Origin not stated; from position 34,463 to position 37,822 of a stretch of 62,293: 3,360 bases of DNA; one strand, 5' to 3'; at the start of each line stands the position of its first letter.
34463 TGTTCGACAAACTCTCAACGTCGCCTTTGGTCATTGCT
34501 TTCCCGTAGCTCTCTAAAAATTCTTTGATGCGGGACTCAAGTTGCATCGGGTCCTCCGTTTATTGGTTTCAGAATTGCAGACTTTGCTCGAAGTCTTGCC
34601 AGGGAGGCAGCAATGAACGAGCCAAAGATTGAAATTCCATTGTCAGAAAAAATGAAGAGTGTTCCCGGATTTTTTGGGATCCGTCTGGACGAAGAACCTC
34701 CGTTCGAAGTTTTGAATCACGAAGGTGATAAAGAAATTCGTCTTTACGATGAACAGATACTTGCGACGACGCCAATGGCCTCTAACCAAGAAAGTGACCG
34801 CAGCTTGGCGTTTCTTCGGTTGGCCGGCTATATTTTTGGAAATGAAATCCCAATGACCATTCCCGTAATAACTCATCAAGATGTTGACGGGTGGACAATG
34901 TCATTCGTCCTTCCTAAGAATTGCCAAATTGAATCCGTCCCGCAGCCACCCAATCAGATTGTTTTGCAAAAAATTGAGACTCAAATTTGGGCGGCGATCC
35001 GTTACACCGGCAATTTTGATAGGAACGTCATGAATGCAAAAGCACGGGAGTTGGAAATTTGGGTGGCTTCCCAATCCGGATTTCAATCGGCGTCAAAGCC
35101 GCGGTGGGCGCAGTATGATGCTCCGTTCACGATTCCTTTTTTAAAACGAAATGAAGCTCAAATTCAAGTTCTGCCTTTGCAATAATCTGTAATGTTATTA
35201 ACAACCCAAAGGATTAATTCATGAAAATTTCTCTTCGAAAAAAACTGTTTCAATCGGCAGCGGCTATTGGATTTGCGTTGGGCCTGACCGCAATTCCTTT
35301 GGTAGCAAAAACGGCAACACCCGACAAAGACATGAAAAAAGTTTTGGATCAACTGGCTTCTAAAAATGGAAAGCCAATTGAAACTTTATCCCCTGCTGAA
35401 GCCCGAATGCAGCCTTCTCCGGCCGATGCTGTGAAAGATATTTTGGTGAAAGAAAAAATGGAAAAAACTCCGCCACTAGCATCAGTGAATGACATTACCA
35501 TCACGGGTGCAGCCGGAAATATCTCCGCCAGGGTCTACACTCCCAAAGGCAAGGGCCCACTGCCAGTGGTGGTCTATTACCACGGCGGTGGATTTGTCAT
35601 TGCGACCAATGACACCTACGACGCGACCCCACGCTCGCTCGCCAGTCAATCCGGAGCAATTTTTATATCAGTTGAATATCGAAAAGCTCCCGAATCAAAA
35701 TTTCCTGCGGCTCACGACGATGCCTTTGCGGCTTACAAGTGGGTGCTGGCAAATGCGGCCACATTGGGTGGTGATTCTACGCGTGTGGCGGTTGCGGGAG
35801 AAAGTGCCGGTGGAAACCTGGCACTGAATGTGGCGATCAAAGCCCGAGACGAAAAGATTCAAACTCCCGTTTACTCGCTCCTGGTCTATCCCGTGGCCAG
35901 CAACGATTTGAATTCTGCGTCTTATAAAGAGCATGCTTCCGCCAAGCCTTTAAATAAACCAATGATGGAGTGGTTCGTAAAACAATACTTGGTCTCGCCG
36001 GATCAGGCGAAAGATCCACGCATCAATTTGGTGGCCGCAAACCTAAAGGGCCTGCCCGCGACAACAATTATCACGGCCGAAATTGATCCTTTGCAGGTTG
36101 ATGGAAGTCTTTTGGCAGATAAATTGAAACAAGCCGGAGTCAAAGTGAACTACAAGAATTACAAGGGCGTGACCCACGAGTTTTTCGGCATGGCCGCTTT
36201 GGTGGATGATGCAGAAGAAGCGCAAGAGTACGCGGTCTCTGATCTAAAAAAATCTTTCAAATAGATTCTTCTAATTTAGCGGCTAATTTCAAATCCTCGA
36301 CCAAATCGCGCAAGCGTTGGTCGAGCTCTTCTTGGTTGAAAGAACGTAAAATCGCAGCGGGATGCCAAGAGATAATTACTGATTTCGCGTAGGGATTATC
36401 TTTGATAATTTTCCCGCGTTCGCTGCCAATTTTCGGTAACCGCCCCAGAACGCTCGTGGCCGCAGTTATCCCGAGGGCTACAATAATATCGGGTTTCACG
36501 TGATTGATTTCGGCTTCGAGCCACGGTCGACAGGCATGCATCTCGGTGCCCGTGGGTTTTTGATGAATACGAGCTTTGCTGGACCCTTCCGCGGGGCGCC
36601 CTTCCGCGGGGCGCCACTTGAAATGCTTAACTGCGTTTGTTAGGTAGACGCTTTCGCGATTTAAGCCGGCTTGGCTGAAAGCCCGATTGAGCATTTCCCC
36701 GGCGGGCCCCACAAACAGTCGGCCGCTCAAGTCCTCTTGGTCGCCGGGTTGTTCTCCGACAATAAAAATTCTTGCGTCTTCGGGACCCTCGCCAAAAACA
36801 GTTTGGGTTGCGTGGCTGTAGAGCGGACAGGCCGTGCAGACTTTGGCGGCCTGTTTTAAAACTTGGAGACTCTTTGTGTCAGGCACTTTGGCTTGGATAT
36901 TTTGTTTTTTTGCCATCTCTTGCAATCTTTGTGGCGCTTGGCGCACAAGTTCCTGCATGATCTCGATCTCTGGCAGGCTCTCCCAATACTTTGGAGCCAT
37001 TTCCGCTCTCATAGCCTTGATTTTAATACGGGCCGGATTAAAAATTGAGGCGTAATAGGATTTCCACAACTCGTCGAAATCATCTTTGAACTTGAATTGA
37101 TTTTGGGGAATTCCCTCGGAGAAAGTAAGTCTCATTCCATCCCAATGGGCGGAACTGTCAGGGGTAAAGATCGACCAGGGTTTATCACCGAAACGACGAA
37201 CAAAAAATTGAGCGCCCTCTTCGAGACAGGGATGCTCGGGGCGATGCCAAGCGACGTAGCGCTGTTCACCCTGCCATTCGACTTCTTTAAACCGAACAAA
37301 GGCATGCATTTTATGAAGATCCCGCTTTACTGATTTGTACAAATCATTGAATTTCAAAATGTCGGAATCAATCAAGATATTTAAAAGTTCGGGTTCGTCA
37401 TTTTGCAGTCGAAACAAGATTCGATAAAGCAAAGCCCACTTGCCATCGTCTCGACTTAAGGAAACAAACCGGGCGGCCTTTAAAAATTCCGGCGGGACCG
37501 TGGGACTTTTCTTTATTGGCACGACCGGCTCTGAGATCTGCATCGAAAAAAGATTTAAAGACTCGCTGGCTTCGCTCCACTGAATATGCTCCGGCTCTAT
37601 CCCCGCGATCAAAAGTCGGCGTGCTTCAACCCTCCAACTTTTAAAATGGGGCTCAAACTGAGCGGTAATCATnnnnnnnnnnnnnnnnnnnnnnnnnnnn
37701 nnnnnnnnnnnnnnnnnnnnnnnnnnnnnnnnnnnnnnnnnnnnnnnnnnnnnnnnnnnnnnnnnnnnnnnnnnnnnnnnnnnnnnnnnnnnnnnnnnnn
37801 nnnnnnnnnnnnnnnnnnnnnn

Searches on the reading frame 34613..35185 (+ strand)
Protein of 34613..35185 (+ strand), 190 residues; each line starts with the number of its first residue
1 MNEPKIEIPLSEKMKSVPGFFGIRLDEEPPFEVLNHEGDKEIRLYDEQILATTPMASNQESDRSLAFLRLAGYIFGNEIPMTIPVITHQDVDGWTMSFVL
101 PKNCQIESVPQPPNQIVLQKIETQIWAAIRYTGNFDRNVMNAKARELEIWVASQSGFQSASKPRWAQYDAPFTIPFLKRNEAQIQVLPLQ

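Call 7: search_protein_families(library=pfam, proteins=[window:34613-35185:+])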
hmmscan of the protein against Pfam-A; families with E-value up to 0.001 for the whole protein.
window:34613-35185:+ (190 aa): 1 family
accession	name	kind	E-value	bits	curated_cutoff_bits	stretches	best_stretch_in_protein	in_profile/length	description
PF04832.17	SOUL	-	1.4e-33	116.8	27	1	27-183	2-171/173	SOUL heme-binding protein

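Call 8: search_protein_families(library=ncbifam, proteins=[window:34613-35185:+])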
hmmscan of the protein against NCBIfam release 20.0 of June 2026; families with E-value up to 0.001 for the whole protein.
window:34613-35185:+ (190 aa): 0 families

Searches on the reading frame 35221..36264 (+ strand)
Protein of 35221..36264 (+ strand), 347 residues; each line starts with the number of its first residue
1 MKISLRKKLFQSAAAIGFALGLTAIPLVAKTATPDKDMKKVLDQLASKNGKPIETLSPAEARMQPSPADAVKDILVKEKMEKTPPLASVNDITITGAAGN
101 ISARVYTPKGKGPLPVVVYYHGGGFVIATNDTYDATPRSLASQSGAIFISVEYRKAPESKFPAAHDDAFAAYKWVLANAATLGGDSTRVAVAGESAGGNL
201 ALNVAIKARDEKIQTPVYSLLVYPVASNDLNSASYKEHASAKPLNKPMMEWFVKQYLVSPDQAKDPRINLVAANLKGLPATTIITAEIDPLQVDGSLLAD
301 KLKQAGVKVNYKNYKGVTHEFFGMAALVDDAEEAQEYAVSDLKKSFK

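Call 7: search_protein_families(library=pfam, proteins=[window:35221-36264:+])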
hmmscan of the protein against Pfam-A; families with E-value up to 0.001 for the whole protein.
window:35221-36264:+ (347 aa): 8 families
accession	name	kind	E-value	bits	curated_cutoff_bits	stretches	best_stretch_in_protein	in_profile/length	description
PF07859.19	Abhydrolase_3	-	1.9e-66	224.3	25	1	117-322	1-209/210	alpha/beta hydrolase fold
PF20434.5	BD-FAE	-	3.7e-21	76.1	26.8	1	105-218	3-120/215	BD-FAE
PF00135.34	COesterase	-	4.8e-14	52.6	27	1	105-201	90-197/515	Carboxylesterase family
PF10340.15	Say1_Mug180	-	3.9e-06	26.4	21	1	115-226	123-235/374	Steryl acetyl hydrolase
PF05448.18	AXE1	-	8.6e-06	25.2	21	0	184-222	173-211/321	Acetyl xylan esterase (AXE1)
PF07224.18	Chlorophyllase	-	2.4e-05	23.7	26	1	103-225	31-153/301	Chlorophyllase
PF00326.27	Peptidase_S9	-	0.00058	19.8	22.6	0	166-338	46-206/213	Prolyl oligopeptidase family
PF01738.24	DLH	-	0.00072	19.6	21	0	284-347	149-214/217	Dienelactone hydrolase family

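Call 8: search_protein_families(library=ncbifam, proteins=[window:35221-36264:+])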
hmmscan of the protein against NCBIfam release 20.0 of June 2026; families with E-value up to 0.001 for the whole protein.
window:35221-36264:+ (347 aa): 11 families
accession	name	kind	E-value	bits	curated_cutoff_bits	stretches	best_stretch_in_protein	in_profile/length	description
NF058653.1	LipP1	equivalog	3.1e-92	308.6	350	1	37-342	2-300/300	LipP1 family hormone-sensitive lipase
NF033149.0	CHL_hydrolase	equivalog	5.5e-71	239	500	1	78-344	38-307/310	chloramphenicol hydrolase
NF007547.0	PRK10162.1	equivalog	1.5e-44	152.2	389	1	82-336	54-309/321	acetyl esterase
NF058651.1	GESAG_HSLs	subfamily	6.6e-34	117.3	430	1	97-321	50-270/296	GESAG motif subfamily hormone-sensitive lipase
NF058649.1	GTSAG_HSLs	subfamily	8.7e-32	110.8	380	1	67-337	47-303/312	GTSAG motif subfamily hormone-sensitive lipase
NF058650.1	GCSAG_HSLs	subfamily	3.6e-18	66.1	410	1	115-330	86-298/314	GCSAG motif subfamily hormone-sensitive lipase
NF052354.1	EstLipQMycob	equivalog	2.2e-13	49.6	700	1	112-215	163-266/418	esterase LipQ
NF042968.1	AcxylEst_AxeA1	equivalog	4.2e-08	32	700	1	116-233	50-164/459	acetylxylan esterase AxeA1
NF052352.1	TriaclglyLipLipYMycb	equivalog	1.3e-06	27.9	450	1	176-322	248-378/397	triacylglycerol lipase LipY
NF050058.1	e_dPHAscl_type1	hypoth_equivalog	1.7e-05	24.4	150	1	97-208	4-125/276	extracellular catalytic domain type 1 short-chain-length polyhydroxyalkanoate depolymerase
NF041556.1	tannase_B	equivalog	0.00059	19.2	300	0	160-205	128-173/463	subtype B tannase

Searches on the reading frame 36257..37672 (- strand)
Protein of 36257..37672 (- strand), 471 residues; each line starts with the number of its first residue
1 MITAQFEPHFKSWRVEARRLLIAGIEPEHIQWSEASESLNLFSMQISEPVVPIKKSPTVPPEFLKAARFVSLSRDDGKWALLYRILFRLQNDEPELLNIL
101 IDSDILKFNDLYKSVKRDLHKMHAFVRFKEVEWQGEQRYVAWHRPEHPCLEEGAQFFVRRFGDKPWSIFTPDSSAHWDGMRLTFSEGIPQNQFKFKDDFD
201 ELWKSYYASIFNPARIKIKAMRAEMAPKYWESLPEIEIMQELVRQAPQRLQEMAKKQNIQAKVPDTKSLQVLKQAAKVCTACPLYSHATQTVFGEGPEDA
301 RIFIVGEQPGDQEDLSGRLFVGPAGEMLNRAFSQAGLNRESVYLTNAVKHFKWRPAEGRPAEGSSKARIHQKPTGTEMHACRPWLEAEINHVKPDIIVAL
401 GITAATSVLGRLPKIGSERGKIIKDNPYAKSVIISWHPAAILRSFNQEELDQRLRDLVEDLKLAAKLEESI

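Call 7: search_protein_families(library=pfam, proteins=[window:36257-37672:-])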
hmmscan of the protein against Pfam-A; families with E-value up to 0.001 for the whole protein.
window:36257-37672:- (471 aa): 2 families
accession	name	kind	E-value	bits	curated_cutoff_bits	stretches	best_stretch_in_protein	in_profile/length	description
PF03167.25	UDG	-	1.5e-34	119.5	24.3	1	293-457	1-140/141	Uracil DNA glycosylase superfamily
PF13566.11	DUF4130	-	3.4e-34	118.4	27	1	77-235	2-146/146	Domain of unknown function (DUF4130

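Call 8: search_protein_families(library=ncbifam, proteins=[window:36257-37672:-])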
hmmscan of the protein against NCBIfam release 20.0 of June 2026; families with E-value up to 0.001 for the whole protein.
window:36257-37672:- (471 aa): 4 families
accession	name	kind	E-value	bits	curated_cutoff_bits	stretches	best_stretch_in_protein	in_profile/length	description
TIGR03914.1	UDG_fam_dom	hypoth_equivalog_domain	3.2e-72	242.9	189.95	1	240-463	14-230/231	UdgX family uracil-DNA binding protein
TIGR03915.1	SAM_7_link_chp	equivalog_domain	1.6e-53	181.9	112.25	1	6-235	3-242/243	TIGR03915 family putative DNA repair protein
TIGR00758.1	UDG_fam4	subfamily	2.9e-39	134.5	125.3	1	279-449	1-158/173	uracil-DNA glycosylase, family 4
NF040953.1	Arch_udg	equivalog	5e-37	127.2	250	1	271-446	3-170/184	type-4 uracil-DNA glycosylase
